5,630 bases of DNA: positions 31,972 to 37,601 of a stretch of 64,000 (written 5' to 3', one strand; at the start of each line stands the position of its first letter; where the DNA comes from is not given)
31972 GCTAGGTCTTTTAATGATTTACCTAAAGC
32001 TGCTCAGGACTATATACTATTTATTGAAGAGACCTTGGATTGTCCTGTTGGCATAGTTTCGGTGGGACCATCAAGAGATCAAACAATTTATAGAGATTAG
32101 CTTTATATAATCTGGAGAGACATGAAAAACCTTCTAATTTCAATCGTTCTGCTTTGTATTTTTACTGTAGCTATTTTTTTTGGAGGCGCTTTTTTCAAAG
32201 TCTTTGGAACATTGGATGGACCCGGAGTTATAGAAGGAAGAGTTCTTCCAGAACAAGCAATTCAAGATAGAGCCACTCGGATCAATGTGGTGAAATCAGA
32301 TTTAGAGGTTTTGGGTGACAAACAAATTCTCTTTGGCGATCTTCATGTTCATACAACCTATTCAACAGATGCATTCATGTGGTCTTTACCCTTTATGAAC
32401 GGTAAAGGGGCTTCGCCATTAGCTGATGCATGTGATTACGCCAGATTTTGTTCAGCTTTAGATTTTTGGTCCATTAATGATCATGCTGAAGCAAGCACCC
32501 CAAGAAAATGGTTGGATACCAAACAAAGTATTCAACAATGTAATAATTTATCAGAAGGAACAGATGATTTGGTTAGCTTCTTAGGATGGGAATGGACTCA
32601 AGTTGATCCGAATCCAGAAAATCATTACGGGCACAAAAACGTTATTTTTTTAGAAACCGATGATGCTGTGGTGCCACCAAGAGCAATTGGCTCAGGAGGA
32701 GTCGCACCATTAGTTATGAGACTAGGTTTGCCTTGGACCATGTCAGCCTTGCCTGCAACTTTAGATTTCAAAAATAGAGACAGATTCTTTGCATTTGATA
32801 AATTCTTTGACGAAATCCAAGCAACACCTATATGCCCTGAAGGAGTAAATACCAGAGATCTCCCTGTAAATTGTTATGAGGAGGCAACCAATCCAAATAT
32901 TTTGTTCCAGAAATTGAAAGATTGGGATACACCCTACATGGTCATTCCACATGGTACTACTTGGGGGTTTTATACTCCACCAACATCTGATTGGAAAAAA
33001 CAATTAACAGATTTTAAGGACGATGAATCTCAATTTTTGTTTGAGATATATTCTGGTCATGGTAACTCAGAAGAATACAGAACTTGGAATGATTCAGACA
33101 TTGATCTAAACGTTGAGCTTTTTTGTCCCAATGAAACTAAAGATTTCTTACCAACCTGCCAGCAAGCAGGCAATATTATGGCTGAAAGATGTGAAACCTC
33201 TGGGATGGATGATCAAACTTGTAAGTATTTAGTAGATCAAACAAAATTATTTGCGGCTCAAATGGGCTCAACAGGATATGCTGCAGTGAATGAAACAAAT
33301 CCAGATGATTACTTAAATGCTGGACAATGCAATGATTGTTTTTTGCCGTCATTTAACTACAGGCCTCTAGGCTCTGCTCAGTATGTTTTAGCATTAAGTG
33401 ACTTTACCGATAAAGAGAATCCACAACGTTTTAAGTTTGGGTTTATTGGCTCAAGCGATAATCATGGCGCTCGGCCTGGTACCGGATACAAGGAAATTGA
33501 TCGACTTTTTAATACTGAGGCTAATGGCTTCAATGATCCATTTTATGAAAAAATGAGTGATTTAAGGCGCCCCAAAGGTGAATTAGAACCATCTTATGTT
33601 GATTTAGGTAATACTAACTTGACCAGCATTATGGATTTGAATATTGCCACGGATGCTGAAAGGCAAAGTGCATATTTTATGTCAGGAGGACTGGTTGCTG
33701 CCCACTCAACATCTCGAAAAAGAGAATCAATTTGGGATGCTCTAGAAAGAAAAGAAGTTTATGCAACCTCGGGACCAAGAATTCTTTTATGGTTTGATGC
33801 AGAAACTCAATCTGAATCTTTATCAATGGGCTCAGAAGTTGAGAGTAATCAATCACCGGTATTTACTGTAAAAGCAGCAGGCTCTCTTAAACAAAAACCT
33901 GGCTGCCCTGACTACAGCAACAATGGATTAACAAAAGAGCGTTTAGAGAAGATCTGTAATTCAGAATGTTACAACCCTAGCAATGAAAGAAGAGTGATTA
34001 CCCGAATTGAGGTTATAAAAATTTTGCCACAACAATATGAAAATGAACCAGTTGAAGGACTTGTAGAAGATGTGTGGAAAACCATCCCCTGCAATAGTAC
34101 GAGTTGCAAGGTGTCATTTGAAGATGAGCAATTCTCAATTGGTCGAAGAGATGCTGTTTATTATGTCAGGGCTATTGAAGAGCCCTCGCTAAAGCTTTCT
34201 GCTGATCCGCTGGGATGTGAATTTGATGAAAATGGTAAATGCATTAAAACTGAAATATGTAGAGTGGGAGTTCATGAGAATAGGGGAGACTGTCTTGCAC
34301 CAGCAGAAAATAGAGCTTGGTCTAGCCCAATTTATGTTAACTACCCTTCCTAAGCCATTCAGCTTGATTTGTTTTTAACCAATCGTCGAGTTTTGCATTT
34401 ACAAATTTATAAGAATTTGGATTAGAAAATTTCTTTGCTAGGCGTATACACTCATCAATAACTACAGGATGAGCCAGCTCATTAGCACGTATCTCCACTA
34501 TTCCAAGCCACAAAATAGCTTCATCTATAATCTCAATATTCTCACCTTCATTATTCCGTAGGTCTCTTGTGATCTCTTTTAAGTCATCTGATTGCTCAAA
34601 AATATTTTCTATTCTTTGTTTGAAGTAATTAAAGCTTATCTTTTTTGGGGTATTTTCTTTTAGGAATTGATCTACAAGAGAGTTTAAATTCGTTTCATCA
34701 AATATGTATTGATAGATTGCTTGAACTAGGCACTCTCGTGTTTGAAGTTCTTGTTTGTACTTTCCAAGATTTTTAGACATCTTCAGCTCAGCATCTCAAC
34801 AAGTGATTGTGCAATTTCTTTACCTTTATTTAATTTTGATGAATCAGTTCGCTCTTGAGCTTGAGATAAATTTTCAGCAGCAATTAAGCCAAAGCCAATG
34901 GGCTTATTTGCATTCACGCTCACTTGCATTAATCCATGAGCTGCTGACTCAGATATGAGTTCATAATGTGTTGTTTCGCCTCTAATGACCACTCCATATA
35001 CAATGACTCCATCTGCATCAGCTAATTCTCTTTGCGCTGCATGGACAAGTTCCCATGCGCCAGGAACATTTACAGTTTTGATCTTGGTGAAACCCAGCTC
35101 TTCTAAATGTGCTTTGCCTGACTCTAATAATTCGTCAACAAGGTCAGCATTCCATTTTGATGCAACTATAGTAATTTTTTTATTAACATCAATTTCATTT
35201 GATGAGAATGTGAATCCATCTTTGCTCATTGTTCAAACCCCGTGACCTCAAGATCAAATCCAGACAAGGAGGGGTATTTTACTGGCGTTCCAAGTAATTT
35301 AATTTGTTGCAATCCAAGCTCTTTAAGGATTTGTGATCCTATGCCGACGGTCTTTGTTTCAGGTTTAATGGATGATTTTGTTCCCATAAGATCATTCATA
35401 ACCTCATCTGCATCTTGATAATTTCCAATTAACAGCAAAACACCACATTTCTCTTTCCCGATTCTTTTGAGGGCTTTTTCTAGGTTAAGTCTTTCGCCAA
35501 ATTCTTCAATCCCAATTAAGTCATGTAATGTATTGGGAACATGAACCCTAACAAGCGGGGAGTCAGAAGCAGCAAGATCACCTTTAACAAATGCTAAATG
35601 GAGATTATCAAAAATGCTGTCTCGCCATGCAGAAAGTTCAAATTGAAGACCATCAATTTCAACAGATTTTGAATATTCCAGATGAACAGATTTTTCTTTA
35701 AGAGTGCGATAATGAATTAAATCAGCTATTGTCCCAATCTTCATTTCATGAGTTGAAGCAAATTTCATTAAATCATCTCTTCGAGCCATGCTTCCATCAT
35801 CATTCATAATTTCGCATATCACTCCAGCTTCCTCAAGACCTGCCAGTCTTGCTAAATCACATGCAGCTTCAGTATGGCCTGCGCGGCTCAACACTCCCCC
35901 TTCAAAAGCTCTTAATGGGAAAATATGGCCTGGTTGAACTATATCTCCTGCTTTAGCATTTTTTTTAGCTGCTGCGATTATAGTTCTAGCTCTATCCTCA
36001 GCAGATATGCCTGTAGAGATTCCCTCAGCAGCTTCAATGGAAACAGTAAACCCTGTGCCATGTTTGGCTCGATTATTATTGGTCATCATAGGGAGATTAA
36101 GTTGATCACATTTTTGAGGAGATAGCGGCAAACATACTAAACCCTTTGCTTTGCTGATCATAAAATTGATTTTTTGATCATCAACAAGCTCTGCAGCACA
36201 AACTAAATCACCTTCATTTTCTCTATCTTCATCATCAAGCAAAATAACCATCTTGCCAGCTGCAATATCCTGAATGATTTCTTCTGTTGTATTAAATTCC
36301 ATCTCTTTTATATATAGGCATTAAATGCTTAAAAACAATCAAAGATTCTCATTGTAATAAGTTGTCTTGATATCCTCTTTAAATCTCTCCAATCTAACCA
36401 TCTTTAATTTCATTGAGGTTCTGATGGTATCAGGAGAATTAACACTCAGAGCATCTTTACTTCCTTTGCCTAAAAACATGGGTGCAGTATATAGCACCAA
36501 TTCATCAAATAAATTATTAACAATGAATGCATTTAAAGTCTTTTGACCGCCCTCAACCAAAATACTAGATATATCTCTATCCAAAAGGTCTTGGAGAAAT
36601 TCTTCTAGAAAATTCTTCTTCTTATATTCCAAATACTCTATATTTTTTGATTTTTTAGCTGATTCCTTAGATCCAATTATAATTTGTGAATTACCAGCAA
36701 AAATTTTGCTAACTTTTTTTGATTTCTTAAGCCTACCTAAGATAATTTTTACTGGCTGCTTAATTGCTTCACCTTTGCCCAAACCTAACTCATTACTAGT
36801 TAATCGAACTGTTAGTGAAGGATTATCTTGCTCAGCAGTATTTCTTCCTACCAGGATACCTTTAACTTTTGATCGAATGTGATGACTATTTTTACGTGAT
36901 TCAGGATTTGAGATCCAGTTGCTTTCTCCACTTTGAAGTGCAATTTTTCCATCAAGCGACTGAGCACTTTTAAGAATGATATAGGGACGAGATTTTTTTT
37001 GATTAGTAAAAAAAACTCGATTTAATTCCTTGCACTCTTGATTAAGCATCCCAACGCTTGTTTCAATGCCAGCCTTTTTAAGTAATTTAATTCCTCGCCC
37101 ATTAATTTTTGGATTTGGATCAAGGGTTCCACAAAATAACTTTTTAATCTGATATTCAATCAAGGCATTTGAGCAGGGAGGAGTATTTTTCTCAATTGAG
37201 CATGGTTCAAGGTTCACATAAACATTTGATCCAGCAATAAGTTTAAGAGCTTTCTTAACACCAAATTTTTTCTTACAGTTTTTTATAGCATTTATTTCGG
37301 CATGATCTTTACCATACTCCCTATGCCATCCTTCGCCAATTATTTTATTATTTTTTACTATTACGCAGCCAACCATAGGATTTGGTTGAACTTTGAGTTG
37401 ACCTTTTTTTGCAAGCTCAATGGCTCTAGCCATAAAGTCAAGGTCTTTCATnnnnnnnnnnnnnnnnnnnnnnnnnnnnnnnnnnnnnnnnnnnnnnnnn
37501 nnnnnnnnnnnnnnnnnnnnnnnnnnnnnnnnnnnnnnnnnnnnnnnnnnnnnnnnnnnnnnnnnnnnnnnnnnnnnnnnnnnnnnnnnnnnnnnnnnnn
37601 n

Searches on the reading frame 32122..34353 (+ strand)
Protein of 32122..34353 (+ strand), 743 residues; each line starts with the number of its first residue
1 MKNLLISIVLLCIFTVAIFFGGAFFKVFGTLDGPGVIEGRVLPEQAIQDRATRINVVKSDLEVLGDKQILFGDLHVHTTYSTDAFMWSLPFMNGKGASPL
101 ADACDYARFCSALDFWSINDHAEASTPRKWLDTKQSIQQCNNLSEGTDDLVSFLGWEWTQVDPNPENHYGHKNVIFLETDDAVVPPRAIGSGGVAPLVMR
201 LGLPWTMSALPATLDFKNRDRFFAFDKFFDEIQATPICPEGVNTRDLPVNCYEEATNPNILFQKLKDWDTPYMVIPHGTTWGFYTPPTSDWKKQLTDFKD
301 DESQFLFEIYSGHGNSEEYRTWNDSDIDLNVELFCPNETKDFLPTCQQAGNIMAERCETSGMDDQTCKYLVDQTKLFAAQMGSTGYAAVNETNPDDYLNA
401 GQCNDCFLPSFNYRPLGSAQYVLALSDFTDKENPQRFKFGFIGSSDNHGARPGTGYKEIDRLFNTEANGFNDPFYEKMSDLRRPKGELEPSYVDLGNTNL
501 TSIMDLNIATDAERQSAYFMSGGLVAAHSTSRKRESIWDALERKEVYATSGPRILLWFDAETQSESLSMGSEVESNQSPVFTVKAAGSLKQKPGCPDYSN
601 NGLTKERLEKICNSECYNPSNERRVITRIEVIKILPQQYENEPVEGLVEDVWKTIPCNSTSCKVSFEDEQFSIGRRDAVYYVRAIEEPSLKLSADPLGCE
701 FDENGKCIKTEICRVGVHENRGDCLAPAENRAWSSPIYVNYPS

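Call 51: search_protein_families(library=pfam, proteins=[window:32122-34353:+], max_evalue=0.000001)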
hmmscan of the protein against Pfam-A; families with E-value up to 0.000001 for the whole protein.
window:32122-34353:+ (743 aa): 1 family
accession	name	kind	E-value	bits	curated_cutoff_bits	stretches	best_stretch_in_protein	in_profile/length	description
PF12228.14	DUF3604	-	7.4e-28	97.8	20.4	1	433-560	320-416/591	Protein of unknown function (DUF3604)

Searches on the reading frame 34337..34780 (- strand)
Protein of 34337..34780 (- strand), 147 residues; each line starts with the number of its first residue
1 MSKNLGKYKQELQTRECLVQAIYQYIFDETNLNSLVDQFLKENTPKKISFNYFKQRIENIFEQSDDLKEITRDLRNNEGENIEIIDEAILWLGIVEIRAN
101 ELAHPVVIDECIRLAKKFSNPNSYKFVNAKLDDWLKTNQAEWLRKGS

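Call 52: search_protein_families(library=pfam, proteins=[window:34337-34780:-], max_evalue=0.000001)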
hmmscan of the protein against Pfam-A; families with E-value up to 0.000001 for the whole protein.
window:34337-34780:- (147 aa): 1 family
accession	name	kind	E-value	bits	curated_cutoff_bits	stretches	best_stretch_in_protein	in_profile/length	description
PF01029.23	NusB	-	1e-19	71.7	23.1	1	13-133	2-130/133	NusB family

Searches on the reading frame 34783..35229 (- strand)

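Call 52: search_protein_families(library=pfam, proteins=[window:34783-35229:-], max_evalue=0.000001)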
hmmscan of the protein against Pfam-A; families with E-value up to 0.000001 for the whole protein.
window:34783-35229:- (148 aa): 1 family
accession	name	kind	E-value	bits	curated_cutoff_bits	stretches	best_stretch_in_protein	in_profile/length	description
PF00885.24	DMRL_synthase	-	1.3e-40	138.9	26.7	1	17-147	2-135/139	6,7-dimethyl-8-ribityllumazine synthase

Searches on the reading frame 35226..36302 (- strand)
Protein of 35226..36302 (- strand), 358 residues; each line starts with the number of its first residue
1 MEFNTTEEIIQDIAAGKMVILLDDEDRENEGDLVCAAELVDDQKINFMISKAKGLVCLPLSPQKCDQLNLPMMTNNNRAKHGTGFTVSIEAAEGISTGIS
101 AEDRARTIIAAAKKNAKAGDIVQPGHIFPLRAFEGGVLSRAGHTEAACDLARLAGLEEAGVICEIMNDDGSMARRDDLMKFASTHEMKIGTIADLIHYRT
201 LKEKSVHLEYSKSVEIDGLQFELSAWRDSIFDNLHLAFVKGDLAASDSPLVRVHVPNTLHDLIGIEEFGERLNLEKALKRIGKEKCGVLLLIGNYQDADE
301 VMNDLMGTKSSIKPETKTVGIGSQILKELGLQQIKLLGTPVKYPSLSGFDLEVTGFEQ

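Call 52: search_protein_families(library=pfam, proteins=[window:35226-36302:-], max_evalue=0.000001)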
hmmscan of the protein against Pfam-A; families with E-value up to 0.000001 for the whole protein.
window:35226-36302:- (358 aa): 2 families
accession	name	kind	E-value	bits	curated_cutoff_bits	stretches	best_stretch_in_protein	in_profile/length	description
PF00926.24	DHBP_synthase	-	1.3e-85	286.2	26.4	1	7-198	1-191/191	3,4-dihydroxy-2-butanone 4-phosphate synthase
PF00925.25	GTP_cyclohydro2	-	2e-26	93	23.3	1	220-355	14-162/165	GTP cyclohydrolase II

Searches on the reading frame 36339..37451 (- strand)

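Call 52: search_protein_families(library=pfam, proteins=[window:36339-37451:-], max_evalue=0.000001)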
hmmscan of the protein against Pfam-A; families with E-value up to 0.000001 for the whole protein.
window:36339-37451:- (370 aa): 3 families
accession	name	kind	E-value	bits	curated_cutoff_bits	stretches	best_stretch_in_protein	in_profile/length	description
PF01872.23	RibD_C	-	2.2e-40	139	24.1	1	156-362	1-196/197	RibD C-terminal domain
PF00383.29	dCMP_cyt_deam_1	-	1.3e-20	73.6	25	1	3-108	4-101/102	Cytidine and deoxycytidylate deaminase zinc-binding region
PF14437.12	MafB19-deam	-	2.9e-13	50.4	27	1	3-151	3-141/142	MafB19-like deaminase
